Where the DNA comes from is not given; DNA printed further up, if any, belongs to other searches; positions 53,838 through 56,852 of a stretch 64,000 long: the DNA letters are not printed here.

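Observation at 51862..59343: Five-gene cluster: ADP-forming acyl-CoA synthetase (alpha+beta) coupled to a cytoplasmic Mo/W-bisPGD oxidoreductase, a ferredoxin subunit and a LutB-HdrD fusion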

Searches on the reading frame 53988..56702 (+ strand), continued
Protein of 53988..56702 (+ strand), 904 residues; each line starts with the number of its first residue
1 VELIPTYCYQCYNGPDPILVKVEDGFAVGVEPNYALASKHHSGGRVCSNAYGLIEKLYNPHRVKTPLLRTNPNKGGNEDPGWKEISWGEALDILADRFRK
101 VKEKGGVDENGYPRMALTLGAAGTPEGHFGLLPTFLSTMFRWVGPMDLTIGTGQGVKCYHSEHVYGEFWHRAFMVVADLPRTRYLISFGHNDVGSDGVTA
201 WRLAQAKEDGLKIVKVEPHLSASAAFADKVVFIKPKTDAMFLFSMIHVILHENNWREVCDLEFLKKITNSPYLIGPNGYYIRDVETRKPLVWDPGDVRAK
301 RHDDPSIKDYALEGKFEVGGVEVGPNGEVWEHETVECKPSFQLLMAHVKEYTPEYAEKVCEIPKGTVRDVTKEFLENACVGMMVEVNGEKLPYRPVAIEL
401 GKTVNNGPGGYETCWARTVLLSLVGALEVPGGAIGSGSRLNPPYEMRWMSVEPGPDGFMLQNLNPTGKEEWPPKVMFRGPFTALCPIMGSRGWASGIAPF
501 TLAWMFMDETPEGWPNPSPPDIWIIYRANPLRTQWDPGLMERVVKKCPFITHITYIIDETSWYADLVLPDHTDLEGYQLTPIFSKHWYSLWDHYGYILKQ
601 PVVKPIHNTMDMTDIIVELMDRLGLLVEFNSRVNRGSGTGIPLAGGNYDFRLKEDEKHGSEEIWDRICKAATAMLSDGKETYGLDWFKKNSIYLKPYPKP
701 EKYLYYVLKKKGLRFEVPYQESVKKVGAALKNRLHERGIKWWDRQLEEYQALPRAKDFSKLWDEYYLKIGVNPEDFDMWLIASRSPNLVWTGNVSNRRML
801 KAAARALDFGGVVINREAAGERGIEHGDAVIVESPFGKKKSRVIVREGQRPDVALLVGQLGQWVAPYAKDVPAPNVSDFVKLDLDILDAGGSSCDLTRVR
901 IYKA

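Call 20: find_encoding_contigs(protein=P0002, flank=8000, max_places=2)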
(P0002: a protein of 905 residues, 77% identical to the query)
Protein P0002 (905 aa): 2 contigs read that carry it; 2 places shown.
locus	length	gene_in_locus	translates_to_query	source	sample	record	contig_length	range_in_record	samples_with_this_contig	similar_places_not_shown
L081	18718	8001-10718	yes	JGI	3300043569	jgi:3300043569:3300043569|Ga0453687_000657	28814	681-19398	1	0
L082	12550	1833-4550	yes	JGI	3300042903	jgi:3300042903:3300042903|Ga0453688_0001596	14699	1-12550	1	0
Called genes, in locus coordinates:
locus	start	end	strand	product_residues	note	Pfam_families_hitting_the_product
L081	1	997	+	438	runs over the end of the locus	PF00682:HMGL-like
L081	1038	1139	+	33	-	-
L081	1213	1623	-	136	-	PF00208:ELFV_dehydrog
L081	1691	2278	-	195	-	PF02572:CobA_CobO_BtuR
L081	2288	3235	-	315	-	PF25199:nSTAND_NTPase5 (weak), PF03308:MeaB, PF07693:KAP_NTPase (weak), PF00009:GTP_EFTU (weak), PF00448:SRP54 (faint), PF02492:cobW (weak), PF03029:ATP_bind_1 (faint)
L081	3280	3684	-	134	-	PF02310:B12-binding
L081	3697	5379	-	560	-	PF01642:MM_CoA_mutase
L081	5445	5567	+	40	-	-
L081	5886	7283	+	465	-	PF02629:CoA_binding, PF13380:CoA_binding_2, PF13607:Succ_CoA_lig, PF19045:Ligase_CoA_2 (weak)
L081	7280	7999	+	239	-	PF13549:ATP-grasp_5, PF08442:ATP-grasp_2 (faint)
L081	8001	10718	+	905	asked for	PF00384:Molybdopterin, PF01568:Molydop_binding (weak)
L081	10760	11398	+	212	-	PF12838:Fer4_7 (weak), PF13237:Fer4_10 (weak), PF13247:Fer4_11, PF12838:Fer4_7, PF13187:Fer4_9 (weak), PF14697:Fer4_21 (weak), PF00037:Fer4 (weak), PF12797:Fer4_2 (weak), +3 more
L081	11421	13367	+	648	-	PF13187:Fer4_9 (weak), PF13237:Fer4_10, PF12838:Fer4_7 (weak), PF13183:Fer4_8, PF13484:Fer4_16 (faint), PF02754:CCG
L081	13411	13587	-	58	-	-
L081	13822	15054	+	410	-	PF01855:POR_N, PF02780:Transketolase_C, PF17147:PFOR_II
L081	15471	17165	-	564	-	PF02776:TPP_enzyme_N, PF00205:TPP_enzyme_M, PF02775:TPP_enzyme_C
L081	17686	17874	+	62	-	-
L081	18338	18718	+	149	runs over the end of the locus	PF13183:Fer4_8 (faint), PF25160:LdpA_Fe-S-bd (faint), PF00037:Fer4 (faint), PF12837:Fer4_6 (faint), PF12838:Fer4_7 (weak), PF13237:Fer4_10 (weak), PF14697:Fer4_21, PF12838:Fer4_7, +1 more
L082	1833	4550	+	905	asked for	PF00384:Molybdopterin, PF01568:Molydop_binding (weak)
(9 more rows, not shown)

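Call 21: find_encoding_contigs(protein=P0003, flank=8000, max_places=2)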
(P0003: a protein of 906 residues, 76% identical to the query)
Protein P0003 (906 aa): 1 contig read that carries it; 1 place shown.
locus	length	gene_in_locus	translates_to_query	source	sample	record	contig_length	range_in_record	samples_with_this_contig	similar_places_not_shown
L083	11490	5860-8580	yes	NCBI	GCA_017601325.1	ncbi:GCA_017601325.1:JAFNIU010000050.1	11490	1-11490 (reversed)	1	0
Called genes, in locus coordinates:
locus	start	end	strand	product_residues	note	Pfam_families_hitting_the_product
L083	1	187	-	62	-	PF05598:DUF772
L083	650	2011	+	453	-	PF01565:FAD_binding_4, PF02913:FAD-oxidase_C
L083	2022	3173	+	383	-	PF13183:Fer4_8 (weak), PF02754:CCG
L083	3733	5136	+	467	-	PF02629:CoA_binding, PF13380:CoA_binding_2, PF13607:Succ_CoA_lig, PF19045:Ligase_CoA_2 (weak)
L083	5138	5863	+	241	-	PF13549:ATP-grasp_5, PF08442:ATP-grasp_2 (weak)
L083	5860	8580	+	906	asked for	PF00384:Molybdopterin, PF01568:Molydop_binding (weak)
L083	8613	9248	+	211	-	PF12800:Fer4_4 (faint), PF13247:Fer4_11, PF12838:Fer4_7, PF13187:Fer4_9 (weak), PF14697:Fer4_21 (weak), PF00037:Fer4 (weak), PF12797:Fer4_2 (weak), PF12837:Fer4_6 (weak), +3 more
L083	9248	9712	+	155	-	-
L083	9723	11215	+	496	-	PF12838:Fer4_7 (weak), PF13183:Fer4_8, PF13187:Fer4_9 (weak), PF13237:Fer4_10, PF13534:Fer4_17 (weak), PF02754:CCG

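Call 22: find_encoding_contigs(protein=P0012, flank=8000, max_places=2)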
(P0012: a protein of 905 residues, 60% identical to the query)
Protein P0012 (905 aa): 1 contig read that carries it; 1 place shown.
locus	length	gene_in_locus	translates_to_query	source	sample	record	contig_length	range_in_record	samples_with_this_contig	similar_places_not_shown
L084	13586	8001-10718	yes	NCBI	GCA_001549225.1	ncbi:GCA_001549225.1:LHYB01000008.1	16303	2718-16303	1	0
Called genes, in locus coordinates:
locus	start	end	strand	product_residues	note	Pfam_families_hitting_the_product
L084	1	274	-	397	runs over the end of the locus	PF01609:DDE_Tnp_1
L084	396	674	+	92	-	PF24365:DUF7521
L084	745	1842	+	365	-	PF01266:DAO (faint), PF07992:Pyr_redox_2 (weak)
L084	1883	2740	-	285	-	PF00348:polyprenyl_synt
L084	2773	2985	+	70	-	-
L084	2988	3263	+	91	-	PF12797:Fer4_2 (faint), PF12837:Fer4_6 (faint), PF12838:Fer4_7 (faint), PF13237:Fer4_10 (weak), PF14697:Fer4_21 (faint), PF13183:Fer4_8 (faint), PF13187:Fer4_9 (weak), PF00037:Fer4 (weak), +1 more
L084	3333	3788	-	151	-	PF12797:Fer4_2 (faint), PF00037:Fer4 (weak), PF12837:Fer4_6 (weak), PF13237:Fer4_10, PF14697:Fer4_21 (weak), PF12838:Fer4_7, PF13187:Fer4_9 (weak), PF00037:Fer4, +3 more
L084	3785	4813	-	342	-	PF00146:NADHdh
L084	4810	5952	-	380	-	PF00346:Complex1_49kDa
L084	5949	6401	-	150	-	PF00329:Complex1_30kDa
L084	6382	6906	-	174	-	PF01058:Oxidored_q6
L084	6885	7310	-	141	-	PF00507:Oxidored_q4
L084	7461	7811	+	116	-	-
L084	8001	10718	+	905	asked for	PF00384:Molybdopterin, PF01568:Molydop_binding (weak)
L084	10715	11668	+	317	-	PF00753:Lactamase_B, PF13483:Lactamase_B_3 (faint), PF19583:ODP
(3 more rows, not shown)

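Call 28: search_solved_structures(query=A1, max_evalue=0.00001)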
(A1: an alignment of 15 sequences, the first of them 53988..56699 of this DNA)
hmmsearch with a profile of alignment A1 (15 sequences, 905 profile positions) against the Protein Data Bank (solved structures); distinct sequences matched with E-value up to 0.00001: 53.
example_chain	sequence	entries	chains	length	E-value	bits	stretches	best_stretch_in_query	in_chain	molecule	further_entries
6cz7_A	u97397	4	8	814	2.3e-44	154.7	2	7-104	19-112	ArrA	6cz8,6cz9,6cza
2vpw_A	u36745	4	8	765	2.2e-33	118.4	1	37-253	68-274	THIOSULFATE REDUCTASE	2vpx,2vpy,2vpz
7bkb_D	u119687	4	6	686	2.1e-26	95.4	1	2-106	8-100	Formate dehydrogenase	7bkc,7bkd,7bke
4ydd_A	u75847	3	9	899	2.4e-26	95.1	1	21-374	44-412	DMSO reductase family type II enzyme, molybdopterin subunit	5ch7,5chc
5e7o_A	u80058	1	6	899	2.6e-26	95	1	21-374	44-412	DMSO reductase family type II enzyme, molybdopterin subunit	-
7l5i_A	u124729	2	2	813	3.6e-26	94.6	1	55-267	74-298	Trimethylamine-N-oxide reductase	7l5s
2jim_A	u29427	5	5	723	7.9e-25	90.1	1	5-101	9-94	PERIPLASMIC NITRATE REDUCTASE | PROTEIN (PERIPLASMIC NITRATE REDUCTASE)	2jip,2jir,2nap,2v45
2jio_A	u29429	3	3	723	2.3e-24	88.6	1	5-101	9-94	PERIPLASMIC NITRATE REDUCTASE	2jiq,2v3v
1eu1_A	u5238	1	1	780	4.9e-22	80.9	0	52-104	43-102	DIMETHYL SULFOXIDE REDUCTASE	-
9vap_A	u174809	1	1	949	5.5e-22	80.7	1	6-263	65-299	Formate dehydrogenase molybdopterin-binding subunit FdhA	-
1dms_A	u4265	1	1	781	2.1e-18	68.9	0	514-630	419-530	DMSO REDUCTASE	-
1e18_A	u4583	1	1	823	4.1e-18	67.9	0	514-630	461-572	DMSO REDUCTASE.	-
4dmr_A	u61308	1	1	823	7.2e-18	67.1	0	514-630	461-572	DMSO REDUCTASE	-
1e60_A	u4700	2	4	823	7.6e-18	67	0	514-630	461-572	Dimethyl sulfoxide/trimethylamine N-oxide reductase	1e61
1dmr_A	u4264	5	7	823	7.6e-18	67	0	514-630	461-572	DMSO REDUCTASE | Dimethyl sulfoxide/trimethylamine N-oxide reductase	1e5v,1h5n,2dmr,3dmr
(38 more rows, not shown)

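Call 31: find_encoding_contigs(protein=P0004, flank=8000, max_places=1)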
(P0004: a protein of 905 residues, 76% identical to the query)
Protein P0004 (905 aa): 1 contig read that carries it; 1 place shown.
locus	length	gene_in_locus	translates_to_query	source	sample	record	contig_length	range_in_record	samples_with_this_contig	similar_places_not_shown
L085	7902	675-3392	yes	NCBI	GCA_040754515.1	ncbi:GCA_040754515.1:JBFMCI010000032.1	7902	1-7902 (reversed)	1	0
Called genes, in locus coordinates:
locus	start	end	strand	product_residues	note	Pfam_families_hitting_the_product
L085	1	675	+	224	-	PF13549:ATP-grasp_5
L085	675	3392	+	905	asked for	PF00384:Molybdopterin, PF01568:Molydop_binding (weak)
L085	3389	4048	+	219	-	PF12797:Fer4_2 (weak), PF13247:Fer4_11, PF12838:Fer4_7, PF13187:Fer4_9 (weak), PF14697:Fer4_21 (weak), PF00037:Fer4, PF12797:Fer4_2 (weak), PF12837:Fer4_6 (weak), +2 more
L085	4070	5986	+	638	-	PF02589:LUD_dom (weak), PF13183:Fer4_8, PF13237:Fer4_10 (weak), PF12838:Fer4_7 (weak), PF13187:Fer4_9 (weak), PF13534:Fer4_17 (weak), PF02754:CCG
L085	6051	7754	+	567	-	PF01268:FTHFS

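Call 32: find_encoding_contigs(protein=P0014, flank=8000, max_places=1)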
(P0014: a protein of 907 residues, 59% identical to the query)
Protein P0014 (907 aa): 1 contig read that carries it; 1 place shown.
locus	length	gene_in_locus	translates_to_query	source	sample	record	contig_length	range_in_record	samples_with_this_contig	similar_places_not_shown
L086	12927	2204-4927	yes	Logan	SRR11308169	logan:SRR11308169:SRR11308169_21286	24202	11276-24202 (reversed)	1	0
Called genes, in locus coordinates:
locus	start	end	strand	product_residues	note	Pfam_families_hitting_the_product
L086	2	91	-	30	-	?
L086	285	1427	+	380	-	PF04055:Radical_SAM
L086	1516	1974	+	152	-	-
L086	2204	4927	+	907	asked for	PF00384:Molybdopterin, PF01568:Molydop_binding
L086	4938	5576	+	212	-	PF12837:Fer4_6 (faint), PF13484:Fer4_16 (faint), PF13247:Fer4_11, PF12838:Fer4_7 (weak), PF13187:Fer4_9 (weak), PF12797:Fer4_2 (weak), PF00037:Fer4 (weak), PF13237:Fer4_10, +2 more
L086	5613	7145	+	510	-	PF02754:CCG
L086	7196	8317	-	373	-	PF00534:Glycos_transf_1, PF13692:Glyco_trans_1_4 (weak)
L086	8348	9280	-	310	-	PF02811:PHP (weak), PF13263:PHP_C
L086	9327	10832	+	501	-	PF00083:Sugar_tr, PF07690:MFS_1, PF12832:MFS_1_like, PF07690:MFS_1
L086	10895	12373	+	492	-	-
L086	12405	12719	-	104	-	-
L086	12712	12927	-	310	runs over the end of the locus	PF07224:Chlorophyllase, PF01738:DLH (weak), PF02129:Peptidase_S15, PF12740:PETase (weak), PF00561:Abhydrolase_1, PF12146:Hydrolase_4, PF12697:Abhydrolase_6, PF00326:Peptidase_S9 (weak), +4 more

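Call 33: find_encoding_contigs(protein=P0020, flank=8000, max_places=1)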
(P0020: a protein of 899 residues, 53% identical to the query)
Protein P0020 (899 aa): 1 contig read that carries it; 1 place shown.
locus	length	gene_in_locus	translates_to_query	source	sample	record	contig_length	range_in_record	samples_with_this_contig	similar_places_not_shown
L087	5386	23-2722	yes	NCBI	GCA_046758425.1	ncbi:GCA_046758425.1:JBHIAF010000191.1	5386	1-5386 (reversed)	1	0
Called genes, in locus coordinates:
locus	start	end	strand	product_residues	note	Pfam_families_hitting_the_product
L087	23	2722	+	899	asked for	PF00384:Molybdopterin, PF01568:Molydop_binding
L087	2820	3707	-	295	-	PF03916:NrfD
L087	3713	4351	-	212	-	PF12797:Fer4_2 (weak), PF12838:Fer4_7 (faint), PF13237:Fer4_10 (weak), PF13247:Fer4_11, PF13187:Fer4_9 (weak), PF00037:Fer4, PF12797:Fer4_2 (weak), PF12837:Fer4_6, +2 more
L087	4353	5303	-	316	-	PF00753:Lactamase_B, PF19583:ODP (weak)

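Call 39: search_solved_structures(query=window:53988-56699:+, max_evalue=1e-20, show_alignments=2)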
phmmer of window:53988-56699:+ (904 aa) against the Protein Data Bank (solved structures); distinct sequences matched with E-value up to 1e-20: 1.
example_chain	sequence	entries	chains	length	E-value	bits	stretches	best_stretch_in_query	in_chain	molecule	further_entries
6cz7_A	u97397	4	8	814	6.1e-23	84.1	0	20-259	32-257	ArrA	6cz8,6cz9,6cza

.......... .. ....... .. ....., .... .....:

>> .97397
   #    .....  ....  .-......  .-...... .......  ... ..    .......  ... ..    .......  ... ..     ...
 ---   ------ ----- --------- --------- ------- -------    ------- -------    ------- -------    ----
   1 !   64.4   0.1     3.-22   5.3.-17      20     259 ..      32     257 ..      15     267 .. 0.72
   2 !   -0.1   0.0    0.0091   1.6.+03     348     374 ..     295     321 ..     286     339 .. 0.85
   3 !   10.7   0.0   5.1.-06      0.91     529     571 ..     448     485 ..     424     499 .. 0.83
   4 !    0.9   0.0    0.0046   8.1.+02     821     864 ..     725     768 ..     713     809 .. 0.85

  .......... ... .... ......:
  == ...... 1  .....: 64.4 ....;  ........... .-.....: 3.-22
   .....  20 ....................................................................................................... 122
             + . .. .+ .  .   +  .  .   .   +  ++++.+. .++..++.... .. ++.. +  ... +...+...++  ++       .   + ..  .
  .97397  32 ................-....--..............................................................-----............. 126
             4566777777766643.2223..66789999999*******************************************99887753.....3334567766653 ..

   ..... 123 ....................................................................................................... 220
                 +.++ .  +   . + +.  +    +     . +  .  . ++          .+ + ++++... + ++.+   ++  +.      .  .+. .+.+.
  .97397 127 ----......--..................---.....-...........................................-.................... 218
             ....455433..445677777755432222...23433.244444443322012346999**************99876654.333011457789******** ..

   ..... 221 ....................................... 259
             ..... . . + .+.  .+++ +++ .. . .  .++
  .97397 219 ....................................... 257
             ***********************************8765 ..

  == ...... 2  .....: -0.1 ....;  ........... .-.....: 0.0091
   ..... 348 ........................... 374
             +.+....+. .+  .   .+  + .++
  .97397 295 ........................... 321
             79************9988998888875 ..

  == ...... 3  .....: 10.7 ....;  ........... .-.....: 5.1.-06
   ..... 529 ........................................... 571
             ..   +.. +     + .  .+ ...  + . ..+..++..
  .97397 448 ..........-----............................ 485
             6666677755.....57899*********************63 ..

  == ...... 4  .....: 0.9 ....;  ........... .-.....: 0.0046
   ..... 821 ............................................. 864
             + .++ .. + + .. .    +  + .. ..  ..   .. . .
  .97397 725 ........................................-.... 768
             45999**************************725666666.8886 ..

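Call 40: find_encoding_contigs(protein=P0015, flank=8000, max_places=1)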
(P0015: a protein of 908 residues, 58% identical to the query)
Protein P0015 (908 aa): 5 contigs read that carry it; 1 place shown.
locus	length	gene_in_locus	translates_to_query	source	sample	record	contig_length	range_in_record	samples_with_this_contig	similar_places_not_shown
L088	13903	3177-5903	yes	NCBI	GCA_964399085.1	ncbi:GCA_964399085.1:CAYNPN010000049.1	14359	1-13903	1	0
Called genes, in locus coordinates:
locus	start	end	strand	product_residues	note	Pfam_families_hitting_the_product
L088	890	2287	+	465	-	PF02629:CoA_binding, PF13380:CoA_binding_2, PF13607:Succ_CoA_lig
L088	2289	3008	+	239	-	PF13549:ATP-grasp_5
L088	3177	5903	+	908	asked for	PF00384:Molybdopterin, PF01568:Molydop_binding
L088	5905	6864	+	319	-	PF00753:Lactamase_B, PF23023:Anti-Pycsar_Apyc1 (weak), PF19583:ODP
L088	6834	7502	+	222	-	PF12797:Fer4_2 (weak), PF13237:Fer4_10 (weak), PF13187:Fer4_9, PF13237:Fer4_10 (weak), PF13247:Fer4_11, PF12838:Fer4_7, PF13187:Fer4_9 (weak), PF00037:Fer4, +9 more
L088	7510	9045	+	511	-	PF02754:CCG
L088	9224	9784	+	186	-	-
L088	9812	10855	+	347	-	PF01609:DDE_Tnp_1 (weak)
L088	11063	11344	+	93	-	-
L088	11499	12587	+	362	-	-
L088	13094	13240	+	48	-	-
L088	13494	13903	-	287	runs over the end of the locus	?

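Call 41: find_encoding_contigs(protein=P0018, flank=8000, max_places=1)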
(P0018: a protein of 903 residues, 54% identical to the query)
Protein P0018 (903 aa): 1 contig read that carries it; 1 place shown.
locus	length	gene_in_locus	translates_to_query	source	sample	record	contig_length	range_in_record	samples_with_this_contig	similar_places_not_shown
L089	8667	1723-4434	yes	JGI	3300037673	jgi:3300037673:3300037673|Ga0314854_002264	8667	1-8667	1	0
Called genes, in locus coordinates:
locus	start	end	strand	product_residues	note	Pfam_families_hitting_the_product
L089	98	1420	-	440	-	PF13433:Peripla_BP_5 (weak), PF13458:Peripla_BP_6, PF01094:ANF_receptor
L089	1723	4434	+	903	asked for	PF00384:Molybdopterin, PF01568:Molydop_binding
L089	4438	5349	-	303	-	PF03916:NrfD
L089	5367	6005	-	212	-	PF12797:Fer4_2 (faint), PF12837:Fer4_6 (faint), PF12838:Fer4_7 (weak), PF13187:Fer4_9 (weak), PF13237:Fer4_10 (weak), PF13247:Fer4_11, PF12838:Fer4_7 (weak), PF00037:Fer4 (weak), +1 more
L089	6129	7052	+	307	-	PF00753:Lactamase_B, PF19583:ODP, PF12706:Lactamase_B_2 (weak)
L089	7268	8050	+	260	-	PF01558:POR, PF12797:Fer4_2 (faint), PF12837:Fer4_6 (faint), PF13237:Fer4_10 (faint), PF14697:Fer4_21 (weak), PF12838:Fer4_7 (weak), PF00037:Fer4 (weak)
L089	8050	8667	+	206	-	?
